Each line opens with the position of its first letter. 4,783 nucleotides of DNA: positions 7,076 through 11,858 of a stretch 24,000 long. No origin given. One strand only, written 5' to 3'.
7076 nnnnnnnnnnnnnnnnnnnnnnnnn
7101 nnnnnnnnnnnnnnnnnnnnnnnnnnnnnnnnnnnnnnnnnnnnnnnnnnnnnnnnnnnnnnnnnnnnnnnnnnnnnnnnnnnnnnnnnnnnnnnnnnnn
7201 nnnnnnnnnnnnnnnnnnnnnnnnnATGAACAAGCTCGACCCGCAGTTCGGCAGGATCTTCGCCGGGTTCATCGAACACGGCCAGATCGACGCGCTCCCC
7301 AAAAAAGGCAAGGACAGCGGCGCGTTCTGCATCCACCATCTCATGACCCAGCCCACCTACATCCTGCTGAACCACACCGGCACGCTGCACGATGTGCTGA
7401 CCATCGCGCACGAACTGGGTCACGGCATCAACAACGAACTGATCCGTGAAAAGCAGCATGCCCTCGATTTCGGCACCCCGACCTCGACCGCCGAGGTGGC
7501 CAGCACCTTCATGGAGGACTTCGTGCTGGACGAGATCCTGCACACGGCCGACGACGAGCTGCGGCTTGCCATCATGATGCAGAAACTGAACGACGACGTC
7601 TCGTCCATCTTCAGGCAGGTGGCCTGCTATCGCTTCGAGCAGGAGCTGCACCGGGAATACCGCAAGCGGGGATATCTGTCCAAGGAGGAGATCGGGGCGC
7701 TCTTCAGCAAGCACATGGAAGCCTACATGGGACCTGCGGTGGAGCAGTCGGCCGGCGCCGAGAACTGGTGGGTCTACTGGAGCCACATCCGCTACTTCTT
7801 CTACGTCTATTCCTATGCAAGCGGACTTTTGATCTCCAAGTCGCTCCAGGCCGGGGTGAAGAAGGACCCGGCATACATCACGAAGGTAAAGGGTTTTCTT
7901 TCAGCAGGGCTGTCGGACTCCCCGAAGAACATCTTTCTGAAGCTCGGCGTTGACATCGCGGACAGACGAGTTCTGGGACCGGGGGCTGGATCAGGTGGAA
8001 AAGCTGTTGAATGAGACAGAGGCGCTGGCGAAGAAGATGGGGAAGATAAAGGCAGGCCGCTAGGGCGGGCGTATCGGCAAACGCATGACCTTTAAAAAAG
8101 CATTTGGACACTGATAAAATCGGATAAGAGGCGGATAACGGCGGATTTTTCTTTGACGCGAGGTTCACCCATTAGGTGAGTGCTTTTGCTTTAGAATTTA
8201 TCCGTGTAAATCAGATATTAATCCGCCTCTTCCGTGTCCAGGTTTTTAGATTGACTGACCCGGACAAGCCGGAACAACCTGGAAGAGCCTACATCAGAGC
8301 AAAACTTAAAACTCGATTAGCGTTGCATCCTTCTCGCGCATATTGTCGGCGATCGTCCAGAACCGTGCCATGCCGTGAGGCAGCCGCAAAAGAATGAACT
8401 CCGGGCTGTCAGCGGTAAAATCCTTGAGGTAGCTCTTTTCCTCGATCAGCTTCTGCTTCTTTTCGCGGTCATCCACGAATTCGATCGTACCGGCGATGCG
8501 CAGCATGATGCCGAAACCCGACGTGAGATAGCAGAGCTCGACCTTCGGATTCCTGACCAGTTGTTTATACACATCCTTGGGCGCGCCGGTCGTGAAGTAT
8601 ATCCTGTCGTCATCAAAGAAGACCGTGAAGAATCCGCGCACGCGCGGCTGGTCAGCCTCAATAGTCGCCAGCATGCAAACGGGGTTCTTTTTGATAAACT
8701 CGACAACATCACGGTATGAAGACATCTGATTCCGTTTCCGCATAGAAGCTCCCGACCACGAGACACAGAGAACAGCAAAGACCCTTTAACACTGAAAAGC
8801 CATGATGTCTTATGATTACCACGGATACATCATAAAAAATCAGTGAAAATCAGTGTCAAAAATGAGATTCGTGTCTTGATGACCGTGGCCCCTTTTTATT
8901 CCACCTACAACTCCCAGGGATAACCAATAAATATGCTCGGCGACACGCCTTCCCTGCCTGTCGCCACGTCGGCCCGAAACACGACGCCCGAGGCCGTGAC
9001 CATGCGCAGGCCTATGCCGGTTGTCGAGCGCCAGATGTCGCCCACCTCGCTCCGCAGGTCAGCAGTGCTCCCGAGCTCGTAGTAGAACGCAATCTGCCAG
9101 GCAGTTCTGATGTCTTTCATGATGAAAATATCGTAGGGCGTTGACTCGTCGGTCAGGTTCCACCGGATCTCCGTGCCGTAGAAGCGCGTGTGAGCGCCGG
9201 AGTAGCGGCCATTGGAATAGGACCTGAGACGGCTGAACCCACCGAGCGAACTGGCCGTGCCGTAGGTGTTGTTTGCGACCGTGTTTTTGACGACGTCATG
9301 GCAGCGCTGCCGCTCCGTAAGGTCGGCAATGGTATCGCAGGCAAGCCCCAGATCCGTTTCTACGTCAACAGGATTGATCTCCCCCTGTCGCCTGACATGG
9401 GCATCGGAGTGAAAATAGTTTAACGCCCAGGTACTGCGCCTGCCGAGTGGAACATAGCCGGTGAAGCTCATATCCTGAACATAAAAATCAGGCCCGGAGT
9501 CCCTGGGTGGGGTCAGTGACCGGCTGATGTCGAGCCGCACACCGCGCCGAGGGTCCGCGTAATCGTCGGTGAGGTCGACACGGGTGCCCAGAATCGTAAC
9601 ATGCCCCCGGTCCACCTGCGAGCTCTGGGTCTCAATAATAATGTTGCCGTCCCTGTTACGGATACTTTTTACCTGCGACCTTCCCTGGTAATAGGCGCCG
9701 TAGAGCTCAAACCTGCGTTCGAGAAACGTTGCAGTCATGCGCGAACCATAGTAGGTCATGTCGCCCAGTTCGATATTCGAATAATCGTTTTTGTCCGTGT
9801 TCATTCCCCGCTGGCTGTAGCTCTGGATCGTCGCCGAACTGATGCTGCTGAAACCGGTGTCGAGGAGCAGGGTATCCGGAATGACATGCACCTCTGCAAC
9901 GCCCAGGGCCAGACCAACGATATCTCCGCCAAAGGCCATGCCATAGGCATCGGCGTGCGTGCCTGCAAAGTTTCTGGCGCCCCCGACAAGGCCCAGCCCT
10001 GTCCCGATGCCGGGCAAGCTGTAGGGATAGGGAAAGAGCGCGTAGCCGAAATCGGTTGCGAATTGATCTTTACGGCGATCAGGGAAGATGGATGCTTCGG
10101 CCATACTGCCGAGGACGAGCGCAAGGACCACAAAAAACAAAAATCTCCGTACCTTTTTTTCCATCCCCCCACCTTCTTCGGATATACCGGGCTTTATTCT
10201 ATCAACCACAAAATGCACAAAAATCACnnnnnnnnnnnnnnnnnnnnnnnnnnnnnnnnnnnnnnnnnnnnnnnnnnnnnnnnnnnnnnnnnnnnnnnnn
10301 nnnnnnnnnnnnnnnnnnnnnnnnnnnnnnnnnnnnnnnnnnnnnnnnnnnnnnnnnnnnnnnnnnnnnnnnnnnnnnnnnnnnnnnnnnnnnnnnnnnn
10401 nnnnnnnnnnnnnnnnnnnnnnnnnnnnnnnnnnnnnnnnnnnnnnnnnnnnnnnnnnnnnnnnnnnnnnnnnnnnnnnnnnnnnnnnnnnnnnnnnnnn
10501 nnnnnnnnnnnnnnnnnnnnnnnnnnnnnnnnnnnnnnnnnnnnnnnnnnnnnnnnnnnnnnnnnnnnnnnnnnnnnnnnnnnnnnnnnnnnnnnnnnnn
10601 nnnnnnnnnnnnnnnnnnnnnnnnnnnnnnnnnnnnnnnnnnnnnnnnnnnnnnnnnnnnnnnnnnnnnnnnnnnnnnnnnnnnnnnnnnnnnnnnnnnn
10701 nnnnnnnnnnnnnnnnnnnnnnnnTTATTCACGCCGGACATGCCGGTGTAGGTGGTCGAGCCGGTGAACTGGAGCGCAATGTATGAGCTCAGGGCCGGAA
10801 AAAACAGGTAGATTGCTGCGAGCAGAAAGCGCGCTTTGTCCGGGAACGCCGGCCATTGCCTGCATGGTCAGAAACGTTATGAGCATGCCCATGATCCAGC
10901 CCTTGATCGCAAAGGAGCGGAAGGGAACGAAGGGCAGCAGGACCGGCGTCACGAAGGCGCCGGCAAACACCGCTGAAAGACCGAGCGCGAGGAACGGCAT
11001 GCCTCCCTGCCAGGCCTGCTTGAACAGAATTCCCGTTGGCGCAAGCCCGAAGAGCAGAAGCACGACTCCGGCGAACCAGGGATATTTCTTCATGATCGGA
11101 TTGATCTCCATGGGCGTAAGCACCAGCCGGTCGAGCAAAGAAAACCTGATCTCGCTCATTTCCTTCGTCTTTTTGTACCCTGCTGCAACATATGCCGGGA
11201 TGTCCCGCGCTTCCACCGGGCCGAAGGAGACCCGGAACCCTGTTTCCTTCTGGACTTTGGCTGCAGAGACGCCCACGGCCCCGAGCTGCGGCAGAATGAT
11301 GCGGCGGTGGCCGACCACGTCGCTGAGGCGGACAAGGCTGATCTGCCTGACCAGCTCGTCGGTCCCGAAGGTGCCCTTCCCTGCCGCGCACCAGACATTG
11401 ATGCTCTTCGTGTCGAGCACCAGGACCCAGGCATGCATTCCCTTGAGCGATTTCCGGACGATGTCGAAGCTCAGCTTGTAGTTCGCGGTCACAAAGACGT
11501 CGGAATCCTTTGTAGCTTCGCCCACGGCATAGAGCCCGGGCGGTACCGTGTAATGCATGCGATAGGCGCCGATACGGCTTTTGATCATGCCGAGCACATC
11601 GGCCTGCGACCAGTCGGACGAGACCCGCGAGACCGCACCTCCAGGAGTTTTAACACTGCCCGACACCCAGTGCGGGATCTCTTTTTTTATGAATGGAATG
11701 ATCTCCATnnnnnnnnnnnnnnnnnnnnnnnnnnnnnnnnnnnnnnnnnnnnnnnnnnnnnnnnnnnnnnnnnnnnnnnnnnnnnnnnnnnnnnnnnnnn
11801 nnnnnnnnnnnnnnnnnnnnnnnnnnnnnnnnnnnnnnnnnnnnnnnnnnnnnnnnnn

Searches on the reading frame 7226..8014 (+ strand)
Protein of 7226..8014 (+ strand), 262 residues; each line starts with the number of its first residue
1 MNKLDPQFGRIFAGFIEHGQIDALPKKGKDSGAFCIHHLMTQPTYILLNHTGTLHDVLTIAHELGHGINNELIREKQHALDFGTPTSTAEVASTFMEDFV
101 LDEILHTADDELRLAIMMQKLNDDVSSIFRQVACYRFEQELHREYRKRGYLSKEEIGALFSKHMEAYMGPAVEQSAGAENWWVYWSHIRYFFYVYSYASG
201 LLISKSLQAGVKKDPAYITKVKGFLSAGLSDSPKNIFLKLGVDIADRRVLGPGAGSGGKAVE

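Call 12: search_protein_families(library=pfam, proteins=[window:7226-8014:+], max_evalue=0.01)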
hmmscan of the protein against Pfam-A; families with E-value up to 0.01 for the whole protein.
window:7226-8014:+ (262 aa): 1 family
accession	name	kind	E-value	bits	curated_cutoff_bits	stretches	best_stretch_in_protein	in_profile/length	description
PF01432.26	Peptidase_M3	-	3e-29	103.1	27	1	14-245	182-446/457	Peptidase family M3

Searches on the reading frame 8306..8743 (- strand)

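Call 11: search_protein_families(library=pfam, proteins=[window:8306-8743:-], max_evalue=0.01)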
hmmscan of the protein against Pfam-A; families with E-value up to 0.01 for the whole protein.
window:8306-8743:- (145 aa): 4 families
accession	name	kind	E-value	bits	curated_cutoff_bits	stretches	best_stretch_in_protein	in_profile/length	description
PF01243.27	PNPOx_N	-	2.4e-16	60.6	28.1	1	13-101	5-90/120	Pyridoxamine 5'-phosphate oxidase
PF16242.11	Pyrid_ox_like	-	1.2e-10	41.5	28.8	1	11-132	4-128/149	Pyridoxamine 5'-phosphate oxidase like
PF12766.13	Pyridox_oxase_2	-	0.00069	20.6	26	1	18-90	19-99/100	Pyridoxamine 5'-phosphate oxidase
PF12900.13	Pyridox_ox_2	-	0.0032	17.9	27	0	12-63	4-54/140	Pyridoxamine 5'-phosphate oxidase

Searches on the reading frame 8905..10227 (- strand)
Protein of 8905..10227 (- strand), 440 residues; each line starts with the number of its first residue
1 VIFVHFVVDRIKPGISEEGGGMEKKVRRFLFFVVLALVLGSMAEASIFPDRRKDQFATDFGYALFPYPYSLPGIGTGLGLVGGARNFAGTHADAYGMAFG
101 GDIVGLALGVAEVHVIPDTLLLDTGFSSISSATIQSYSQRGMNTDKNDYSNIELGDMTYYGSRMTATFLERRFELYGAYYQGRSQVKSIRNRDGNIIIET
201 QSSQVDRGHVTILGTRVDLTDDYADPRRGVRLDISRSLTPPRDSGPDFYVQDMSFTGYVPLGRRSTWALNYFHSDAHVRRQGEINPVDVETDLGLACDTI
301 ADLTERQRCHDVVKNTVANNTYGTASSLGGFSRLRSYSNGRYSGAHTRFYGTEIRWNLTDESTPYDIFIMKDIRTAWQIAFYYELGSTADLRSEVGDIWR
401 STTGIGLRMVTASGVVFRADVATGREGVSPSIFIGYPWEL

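Call 11: search_protein_families(library=pfam, proteins=[window:8905-10227:-], max_evalue=0.01)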
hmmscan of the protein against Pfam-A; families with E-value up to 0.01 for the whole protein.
window:8905-10227:- (440 aa): 0 families

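Call 42: search_protein_families(library=ncbifam, proteins=[window:8905-10227:-], max_evalue=0.001)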
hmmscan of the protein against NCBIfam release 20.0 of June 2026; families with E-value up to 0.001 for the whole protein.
window:8905-10227:- (440 aa): 1 family
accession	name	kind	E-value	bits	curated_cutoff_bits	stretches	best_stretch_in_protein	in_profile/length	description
NF047779.1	Omp85_fam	subfamily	2.6e-07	30.5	200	1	323-427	314-412/423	Omp85 family outer membrane protein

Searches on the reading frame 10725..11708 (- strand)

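Call 11: search_protein_families(library=pfam, proteins=[window:10725-11708:-], max_evalue=0.01)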
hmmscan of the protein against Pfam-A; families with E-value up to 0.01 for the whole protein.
window:10725-11708:- (327 aa): 1 family
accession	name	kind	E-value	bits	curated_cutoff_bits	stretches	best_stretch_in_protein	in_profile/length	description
PF03599.22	CdhD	-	9.7e-12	44.8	24.8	1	53-173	266-386/387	CO dehydrogenase/acetyl-CoA synthase delta subunit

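Call 42: search_protein_families(library=ncbifam, proteins=[window:10725-11708:-], max_evalue=0.001)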
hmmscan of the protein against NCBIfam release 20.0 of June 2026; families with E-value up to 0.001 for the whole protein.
window:10725-11708:- (327 aa): 3 families
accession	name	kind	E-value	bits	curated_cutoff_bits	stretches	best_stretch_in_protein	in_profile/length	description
NF040863.1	HgcA_corrinoid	equivalog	2.1e-101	339.3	275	1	26-289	1-259/325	mercury methylation corrinoid protein HgcA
NF043039.1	HgcAB_like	equivalog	3.4e-54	184.8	285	1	53-284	14-233/350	HgcAB-like fusion protein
NF003195.0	PRK04165.1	equivalog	2.3e-19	69.6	306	1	49-176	315-445/450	acetyl-CoA decarbonylase/synthase complex subunit gamma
